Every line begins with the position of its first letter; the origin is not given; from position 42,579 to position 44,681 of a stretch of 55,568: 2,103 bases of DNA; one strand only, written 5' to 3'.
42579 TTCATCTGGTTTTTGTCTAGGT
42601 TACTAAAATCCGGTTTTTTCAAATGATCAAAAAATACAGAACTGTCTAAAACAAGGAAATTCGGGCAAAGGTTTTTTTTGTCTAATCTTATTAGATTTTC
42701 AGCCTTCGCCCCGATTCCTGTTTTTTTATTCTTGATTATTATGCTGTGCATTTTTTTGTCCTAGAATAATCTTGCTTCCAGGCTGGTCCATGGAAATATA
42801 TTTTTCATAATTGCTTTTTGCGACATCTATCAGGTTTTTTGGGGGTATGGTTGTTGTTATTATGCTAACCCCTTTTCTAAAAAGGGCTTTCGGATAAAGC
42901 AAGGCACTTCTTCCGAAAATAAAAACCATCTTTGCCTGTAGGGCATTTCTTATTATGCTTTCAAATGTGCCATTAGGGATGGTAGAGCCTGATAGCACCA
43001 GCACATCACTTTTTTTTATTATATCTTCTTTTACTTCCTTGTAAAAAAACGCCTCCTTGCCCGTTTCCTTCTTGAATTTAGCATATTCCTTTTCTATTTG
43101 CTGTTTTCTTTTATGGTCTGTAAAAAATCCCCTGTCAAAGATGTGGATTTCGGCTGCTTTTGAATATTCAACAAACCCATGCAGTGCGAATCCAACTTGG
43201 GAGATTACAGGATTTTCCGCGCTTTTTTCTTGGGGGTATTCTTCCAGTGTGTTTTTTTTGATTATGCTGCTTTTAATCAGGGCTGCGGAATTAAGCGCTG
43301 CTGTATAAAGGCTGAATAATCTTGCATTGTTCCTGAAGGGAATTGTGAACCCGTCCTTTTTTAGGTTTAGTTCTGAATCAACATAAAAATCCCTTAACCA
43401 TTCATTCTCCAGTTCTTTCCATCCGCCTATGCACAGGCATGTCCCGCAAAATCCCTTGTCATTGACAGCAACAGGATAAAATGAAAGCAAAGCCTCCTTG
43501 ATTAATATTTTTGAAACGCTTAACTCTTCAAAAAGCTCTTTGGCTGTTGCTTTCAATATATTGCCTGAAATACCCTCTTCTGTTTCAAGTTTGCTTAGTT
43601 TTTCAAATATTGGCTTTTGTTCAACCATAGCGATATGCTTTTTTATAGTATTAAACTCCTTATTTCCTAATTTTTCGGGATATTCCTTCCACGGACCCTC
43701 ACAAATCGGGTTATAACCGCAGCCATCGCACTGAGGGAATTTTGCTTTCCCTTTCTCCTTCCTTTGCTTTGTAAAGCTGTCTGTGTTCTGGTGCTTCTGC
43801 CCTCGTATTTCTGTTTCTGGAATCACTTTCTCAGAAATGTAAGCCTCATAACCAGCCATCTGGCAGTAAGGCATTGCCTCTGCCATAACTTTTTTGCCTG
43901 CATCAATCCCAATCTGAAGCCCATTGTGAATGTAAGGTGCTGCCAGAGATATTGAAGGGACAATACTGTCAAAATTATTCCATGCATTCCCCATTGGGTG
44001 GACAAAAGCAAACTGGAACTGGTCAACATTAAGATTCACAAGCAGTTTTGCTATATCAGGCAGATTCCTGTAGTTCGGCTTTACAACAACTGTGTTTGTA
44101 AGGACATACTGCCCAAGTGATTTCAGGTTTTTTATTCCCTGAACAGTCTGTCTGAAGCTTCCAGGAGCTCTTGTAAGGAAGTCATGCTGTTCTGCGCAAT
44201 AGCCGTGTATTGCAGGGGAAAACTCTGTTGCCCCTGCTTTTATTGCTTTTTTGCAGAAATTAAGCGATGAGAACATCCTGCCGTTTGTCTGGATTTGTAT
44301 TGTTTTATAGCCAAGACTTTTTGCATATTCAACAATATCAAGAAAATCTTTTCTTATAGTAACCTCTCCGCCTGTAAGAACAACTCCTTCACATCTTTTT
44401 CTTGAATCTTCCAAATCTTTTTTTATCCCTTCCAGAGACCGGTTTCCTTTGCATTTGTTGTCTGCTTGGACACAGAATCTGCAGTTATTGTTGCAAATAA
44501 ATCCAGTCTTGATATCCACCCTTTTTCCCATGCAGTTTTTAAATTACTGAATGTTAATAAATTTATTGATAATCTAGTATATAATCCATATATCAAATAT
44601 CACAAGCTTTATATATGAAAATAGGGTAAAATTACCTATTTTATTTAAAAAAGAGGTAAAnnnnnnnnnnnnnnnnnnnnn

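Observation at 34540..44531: Six-gene translationally coupled operon built around four paralogous radical-SAM modules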

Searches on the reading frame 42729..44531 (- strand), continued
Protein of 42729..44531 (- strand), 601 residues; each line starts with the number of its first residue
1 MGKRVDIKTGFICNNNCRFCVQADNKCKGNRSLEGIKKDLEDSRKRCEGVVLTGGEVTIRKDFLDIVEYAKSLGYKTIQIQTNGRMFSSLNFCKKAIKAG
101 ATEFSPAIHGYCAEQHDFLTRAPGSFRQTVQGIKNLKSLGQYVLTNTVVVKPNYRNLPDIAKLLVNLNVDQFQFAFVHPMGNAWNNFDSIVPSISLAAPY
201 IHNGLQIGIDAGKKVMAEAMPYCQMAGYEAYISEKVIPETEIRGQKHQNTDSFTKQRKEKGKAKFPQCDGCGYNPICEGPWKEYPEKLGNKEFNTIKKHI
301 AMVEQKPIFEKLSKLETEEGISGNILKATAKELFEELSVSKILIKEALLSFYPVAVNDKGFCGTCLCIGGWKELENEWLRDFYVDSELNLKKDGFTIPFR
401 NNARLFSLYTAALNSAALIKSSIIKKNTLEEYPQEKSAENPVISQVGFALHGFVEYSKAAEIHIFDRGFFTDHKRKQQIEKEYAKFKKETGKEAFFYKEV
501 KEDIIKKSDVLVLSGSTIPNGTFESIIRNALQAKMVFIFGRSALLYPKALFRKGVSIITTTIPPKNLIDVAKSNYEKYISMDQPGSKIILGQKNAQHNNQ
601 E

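Call 81: search_protein_families(library=ncbifam, proteins=[L001:11817-12647:+, L042:2209-3666:+], max_evalue=1e-10)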
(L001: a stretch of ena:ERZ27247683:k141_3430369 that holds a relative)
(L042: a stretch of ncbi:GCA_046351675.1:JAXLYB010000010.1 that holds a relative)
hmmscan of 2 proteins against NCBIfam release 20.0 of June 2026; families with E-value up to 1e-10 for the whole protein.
L001:11817-12647:+ (277 aa): 13 families
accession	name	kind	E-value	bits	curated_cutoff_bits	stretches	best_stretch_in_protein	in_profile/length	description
TIGR03977.1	rSAM_pair_HxsC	equivalog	9.9e-59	198.6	267.9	1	7-261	32-289/292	His-Xaa-Ser system radical SAM maturase HxsC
NF038332.1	rSAM_rare_HxsC4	exception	4.5e-25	88.5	500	1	2-181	16-194/335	radical SAM protein HxsC4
NF050035.1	rSAM_WgK_link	exception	6.9e-17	61.5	650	1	2-179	11-182/367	radical SAM/SPASM peptide maturase WgkB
TIGR04250.1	SCM_rSAM_ScmE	equivalog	7e-16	58.1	400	1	2-174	5-173/358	SynChlorMet cassette radical SAM/SPASM protein ScmE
TIGR04545.1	rSAM_ahbD_hemeb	equivalog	3.3e-14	53.1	500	1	1-185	1-180/339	heme b synthase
TIGR04053.2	TIGR04053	equivalog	9.8e-13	48.1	395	1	10-196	18-202/366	TIGR04053 family radical SAM/SPASM domain-containing protein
NF001199.0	PRK00164.2-1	equivalog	3.2e-12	46.2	231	1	4-176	16-185/308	GTP 3',8-cyclase MoaA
NF049973.1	radical_Rv1681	equivalog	9.2e-12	44.5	380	1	6-151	74-219/326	Rv1681 family radical SAM protein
TIGR04055.1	rSAM_NirJ2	equivalog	1.1e-11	44.9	500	1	6-182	6-176/326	putative heme d1 biosynthesis radical SAM protein NirJ2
TIGR04317.1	W_rSAM_matur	equivalog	1.3e-11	44.3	380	1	3-168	7-173/349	tungsten cofactor oxidoreductase radical SAM maturase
TIGR02495.1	NrdG2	equivalog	1.6e-11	43.9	131.15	1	2-170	17-184/193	anaerobic ribonucleoside-triphosphate reductase activating protein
TIGR02666.1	moaA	equivalog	2.7e-11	43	284.05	1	5-184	15-198/336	GTP 3',8-cyclase MoaA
TIGR02668.1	moaA_archaeal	equivalog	6.4e-11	41.8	325.25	1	4-170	14-178/303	GTP 3',8-cyclase MoaA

L042:2209-3666:+ (486 aa): 14 families
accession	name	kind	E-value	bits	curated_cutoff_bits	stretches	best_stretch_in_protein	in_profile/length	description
NF038332.1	rSAM_rare_HxsC4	exception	3.2e-44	151.4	500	1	3-224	14-243/335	radical SAM protein HxsC4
TIGR03977.1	rSAM_pair_HxsC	equivalog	4.1e-26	91.5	267.9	1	12-230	34-258/292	His-Xaa-Ser system radical SAM maturase HxsC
NF053650.1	PerredPrxQDein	equivalog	1.8e-20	73.4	260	1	326-446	18-144/148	thioredoxin-dependent peroxiredoxin PrxQ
TIGR04053.2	TIGR04053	equivalog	3.4e-19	69.3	395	1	34-202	44-211/366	TIGR04053 family radical SAM/SPASM domain-containing protein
NF045574.1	sacti_mat_StsB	exception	2e-17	63.2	625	1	12-176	105-268/466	StsB family radical SAM/SPASM domain sactipeptide maturase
TIGR04545.1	rSAM_ahbD_hemeb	equivalog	1.2e-16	61.1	500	1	11-192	8-190/339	heme b synthase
NF006960.0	PRK09437.1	equivalog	1.6e-15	57.4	140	1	333-445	33-153/156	thioredoxin-dependent thiol peroxidase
TIGR04051.1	rSAM_NirJ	equivalog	2.5e-15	56.3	515.45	1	13-176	12-175/354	heme d1 biosynthesis radical SAM protein NirJ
TIGR04055.1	rSAM_NirJ2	equivalog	1e-14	54.9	500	1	9-186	6-183/326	putative heme d1 biosynthesis radical SAM protein NirJ2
TIGR03913.1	rad_SAM_trio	equivalog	4.6e-14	51.7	591.75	1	12-213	28-230/477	GDL motif peptide-associated radical SAM/SPASM maturase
TIGR02668.1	moaA_archaeal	equivalog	1.4e-13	50.5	325.25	1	11-199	18-208/303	GTP 3',8-cyclase MoaA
TIGR04054.1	rSAM_NirJ1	equivalog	1.4e-13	50.2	650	1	10-171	43-204/387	putative heme d1 biosynthesis radical SAM protein NirJ1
TIGR04317.1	W_rSAM_matur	equivalog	2.8e-12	46.4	380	1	11-252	12-256/349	tungsten cofactor oxidoreductase radical SAM maturase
TIGR02666.1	moaA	equivalog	7.2e-11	41.6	284.05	0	12-171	19-187/336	GTP 3',8-cyclase MoaA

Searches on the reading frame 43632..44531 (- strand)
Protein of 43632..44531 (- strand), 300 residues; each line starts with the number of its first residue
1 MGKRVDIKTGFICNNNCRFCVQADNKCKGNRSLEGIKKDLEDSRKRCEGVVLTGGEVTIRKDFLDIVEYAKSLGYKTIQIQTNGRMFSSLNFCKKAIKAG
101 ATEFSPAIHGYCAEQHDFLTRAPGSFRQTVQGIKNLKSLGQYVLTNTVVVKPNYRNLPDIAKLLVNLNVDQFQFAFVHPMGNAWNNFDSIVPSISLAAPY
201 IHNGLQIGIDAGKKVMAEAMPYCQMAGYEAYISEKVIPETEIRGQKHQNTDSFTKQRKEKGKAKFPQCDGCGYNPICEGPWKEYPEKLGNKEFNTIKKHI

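Call 66: find_related_loci(query=window:43632-44531:-, collection=metagenome_contigs, flank=10000)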
Query window:43632-44531:- (300 aa) in metagenome_contigs; peptide patterns used: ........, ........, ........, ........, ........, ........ (x = any residue, [..] = any of these).
433 stretches matched a pattern; 366 encode a relative of the query (tblastn E <= 1e-3); the best 80 are kept; 80 distinct loci.
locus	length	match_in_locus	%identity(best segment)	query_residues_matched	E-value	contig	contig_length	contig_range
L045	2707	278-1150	80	3-293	2e-174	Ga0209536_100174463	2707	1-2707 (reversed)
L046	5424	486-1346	80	3-289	2e-163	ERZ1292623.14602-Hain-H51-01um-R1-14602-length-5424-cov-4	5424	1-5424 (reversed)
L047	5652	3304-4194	79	1-297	3e-162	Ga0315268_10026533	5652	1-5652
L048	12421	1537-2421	75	3-297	5e-156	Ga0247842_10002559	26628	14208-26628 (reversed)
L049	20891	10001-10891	77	2-298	2e-155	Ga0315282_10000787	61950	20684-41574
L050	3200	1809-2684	79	2-293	1e-161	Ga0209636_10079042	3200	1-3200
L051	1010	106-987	75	3-296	4e-170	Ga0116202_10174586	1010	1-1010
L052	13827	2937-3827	74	1-297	6e-153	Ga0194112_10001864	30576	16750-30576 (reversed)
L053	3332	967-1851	75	3-297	4e-159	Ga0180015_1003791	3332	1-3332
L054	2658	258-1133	75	2-293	2e-159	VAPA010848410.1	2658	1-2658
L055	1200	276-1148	74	3-293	2e-163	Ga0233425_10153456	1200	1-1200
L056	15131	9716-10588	73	3-293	8e-148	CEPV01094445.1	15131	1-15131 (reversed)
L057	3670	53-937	73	1-296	3e-152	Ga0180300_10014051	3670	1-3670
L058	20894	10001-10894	70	3-300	1e-146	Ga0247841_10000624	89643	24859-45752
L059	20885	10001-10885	72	2-297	2e-145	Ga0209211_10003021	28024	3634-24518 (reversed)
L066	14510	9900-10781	69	3-296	8e-140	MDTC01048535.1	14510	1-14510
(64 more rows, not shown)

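Call 81: search_protein_families(library=ncbifam, proteins=[L059:9932-10891:+, L066:9897-10784:+], max_evalue=1e-10)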
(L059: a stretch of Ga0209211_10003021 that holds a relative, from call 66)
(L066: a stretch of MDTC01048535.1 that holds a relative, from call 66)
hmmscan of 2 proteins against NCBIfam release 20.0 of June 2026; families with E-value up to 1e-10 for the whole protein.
L059:9932-10891:+ (320 aa): 30 families (the best 25 are shown)
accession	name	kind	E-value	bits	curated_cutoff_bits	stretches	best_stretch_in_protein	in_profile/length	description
NF038332.1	rSAM_rare_HxsC4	exception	8.1e-48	163.3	500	1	25-316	14-334/335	radical SAM protein HxsC4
TIGR03977.1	rSAM_pair_HxsC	equivalog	3.2e-33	114.9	267.9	1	35-249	35-255/292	His-Xaa-Ser system radical SAM maturase HxsC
TIGR04053.2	TIGR04053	equivalog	1.7e-25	90.1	395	1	35-207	18-194/366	TIGR04053 family radical SAM/SPASM domain-containing protein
TIGR04545.1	rSAM_ahbD_hemeb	equivalog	1.9e-23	83.5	500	1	34-215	9-191/339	heme b synthase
TIGR04055.1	rSAM_NirJ2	equivalog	2.2e-20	73.4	500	1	31-211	6-186/326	putative heme d1 biosynthesis radical SAM protein NirJ2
TIGR04051.1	rSAM_NirJ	equivalog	2.9e-20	72.5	515.45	1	35-207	12-184/354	heme d1 biosynthesis radical SAM protein NirJ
TIGR04054.1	rSAM_NirJ1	equivalog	7.7e-20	70.9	650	1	31-201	42-212/387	putative heme d1 biosynthesis radical SAM protein NirJ1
TIGR04317.1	W_rSAM_matur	equivalog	2.3e-19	69.7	380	1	31-247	10-230/349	tungsten cofactor oxidoreductase radical SAM maturase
TIGR02668.1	moaA_archaeal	equivalog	4.7e-18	65.2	325.25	1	33-209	18-200/303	GTP 3',8-cyclase MoaA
NF045574.1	sacti_mat_StsB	exception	7.8e-18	64.5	625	1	35-203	106-273/466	StsB family radical SAM/SPASM domain sactipeptide maturase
NF045702.1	rSAM_GDGT_ether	equivalog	2.2e-17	62.9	450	1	34-185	95-252/486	tetraether lipid synthase Tes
NF045646.2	rSAM_Se_TrsS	equivalog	6.1e-17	61.3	490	1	35-188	96-253/441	radical SAM (seleno)protein TrsS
TIGR04466.1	rSAM_BlsE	equivalog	1.1e-16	61.2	400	1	34-200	12-176/327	cytosylglucuronate decarboxylase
TIGR04133.1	rSAM_w_lipo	hypoth_equivalog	1.3e-16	60.5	425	1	34-207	33-210/350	TIGR04133 family radical SAM/SPASM protein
NF050035.1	rSAM_WgK_link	exception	3e-16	59.4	650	1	27-207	11-192/367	radical SAM/SPASM peptide maturase WgkB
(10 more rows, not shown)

L066:9897-10784:+ (296 aa): 23 families
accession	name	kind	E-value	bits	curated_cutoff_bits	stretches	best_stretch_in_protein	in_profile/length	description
NF038332.1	rSAM_rare_HxsC4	exception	5.6e-44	150.6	500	1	2-295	14-335/335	radical SAM protein HxsC4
TIGR03977.1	rSAM_pair_HxsC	equivalog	2.4e-33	115.3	267.9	1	12-237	35-266/292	His-Xaa-Ser system radical SAM maturase HxsC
TIGR04053.2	TIGR04053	equivalog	2.1e-21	76.6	395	1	33-193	44-202/366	TIGR04053 family radical SAM/SPASM domain-containing protein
TIGR04545.1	rSAM_ahbD_hemeb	equivalog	3.6e-20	72.7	500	1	11-189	9-188/339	heme b synthase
TIGR04055.1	rSAM_NirJ2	equivalog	1.1e-18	67.8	500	1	8-185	6-183/326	putative heme d1 biosynthesis radical SAM protein NirJ2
TIGR04054.1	rSAM_NirJ1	equivalog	4.8e-18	65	650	1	11-181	45-215/387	putative heme d1 biosynthesis radical SAM protein NirJ1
TIGR04051.1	rSAM_NirJ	equivalog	1.2e-17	63.9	515.45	1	12-185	12-185/354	heme d1 biosynthesis radical SAM protein NirJ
TIGR02668.1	moaA_archaeal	equivalog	4e-17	62.2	325.25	1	9-202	17-212/303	GTP 3',8-cyclase MoaA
TIGR04546.1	rSAM_ahbC_deAc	equivalog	1.2e-14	54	650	1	12-175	49-212/390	12,18-didecarboxysiroheme deacetylase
TIGR04340.1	rSAM_ACGX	hypoth_equivalog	1.5e-14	54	400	1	35-180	45-186/341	radical SAM/SPASM domain protein, ACGX system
NF045574.1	sacti_mat_StsB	exception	3.4e-14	52.5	625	1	12-181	106-274/466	StsB family radical SAM/SPASM domain sactipeptide maturase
NF050035.1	rSAM_WgK_link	exception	6.7e-14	51.7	650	1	4-185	11-193/367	radical SAM/SPASM peptide maturase WgkB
NF001199.0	PRK00164.2-1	equivalog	1.8e-13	50.4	231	1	10-165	20-177/308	GTP 3',8-cyclase MoaA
TIGR04347.1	pseudo_SAM_Halo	equivalog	3e-13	49.8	525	1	12-176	48-212/390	TIGR04347 family pseudo-SAM/SPASM protein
TIGR03913.1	rad_SAM_trio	equivalog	3.1e-13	48.9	591.75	1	10-185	27-201/477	GDL motif peptide-associated radical SAM/SPASM maturase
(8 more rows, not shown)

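Call 82: find_related_loci(query=window:43632-44531:-, collection=viral_contigs, flank=10000)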
Query window:43632-44531:- (300 aa) in viral_contigs; peptide patterns used: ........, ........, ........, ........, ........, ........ (x = any residue, [..] = any of these).
9 stretches matched a pattern, but none encodes a relative of the query by tblastn (E <= 1e-3).
